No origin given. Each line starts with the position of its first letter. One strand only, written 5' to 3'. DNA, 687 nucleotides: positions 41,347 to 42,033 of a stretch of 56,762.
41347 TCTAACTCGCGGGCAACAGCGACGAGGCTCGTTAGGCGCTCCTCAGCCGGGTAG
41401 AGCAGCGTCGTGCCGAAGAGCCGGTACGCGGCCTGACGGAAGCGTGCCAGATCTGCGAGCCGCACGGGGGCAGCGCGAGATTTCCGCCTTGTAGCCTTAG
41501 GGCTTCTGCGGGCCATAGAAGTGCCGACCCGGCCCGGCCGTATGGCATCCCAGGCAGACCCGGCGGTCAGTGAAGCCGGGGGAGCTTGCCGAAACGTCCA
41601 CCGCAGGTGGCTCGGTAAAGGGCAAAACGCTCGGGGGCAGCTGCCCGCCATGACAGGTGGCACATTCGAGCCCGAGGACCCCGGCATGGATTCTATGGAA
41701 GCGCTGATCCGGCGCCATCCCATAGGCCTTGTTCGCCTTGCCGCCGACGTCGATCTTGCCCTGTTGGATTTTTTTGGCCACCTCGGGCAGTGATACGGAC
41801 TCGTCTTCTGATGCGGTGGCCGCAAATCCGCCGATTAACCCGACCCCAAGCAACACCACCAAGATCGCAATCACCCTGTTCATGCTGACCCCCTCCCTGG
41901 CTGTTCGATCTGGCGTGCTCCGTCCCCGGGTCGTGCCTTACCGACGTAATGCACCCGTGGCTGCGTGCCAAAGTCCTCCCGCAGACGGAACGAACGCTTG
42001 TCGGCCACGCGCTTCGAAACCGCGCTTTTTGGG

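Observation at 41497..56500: A 15-kb respiratory island linking a Rieske/cyt b complex to about 39 c-type haem motifs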

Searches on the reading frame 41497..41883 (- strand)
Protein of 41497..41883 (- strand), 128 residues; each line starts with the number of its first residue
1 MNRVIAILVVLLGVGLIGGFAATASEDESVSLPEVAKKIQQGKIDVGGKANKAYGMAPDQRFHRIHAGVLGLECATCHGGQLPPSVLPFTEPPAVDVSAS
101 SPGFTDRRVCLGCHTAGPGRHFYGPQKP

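Call 23: search_protein_families(library=pfam, proteins=[window:41497-41883:-], max_evalue=0.001)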
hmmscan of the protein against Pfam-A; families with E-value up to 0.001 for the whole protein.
window:41497-41883:- (128 aa): 0 families

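Call 24: search_protein_families(library=ncbifam, proteins=[window:41497-41883:-], max_evalue=0.001)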
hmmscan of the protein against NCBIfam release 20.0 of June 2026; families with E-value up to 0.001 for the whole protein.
window:41497-41883:- (128 aa): 0 families
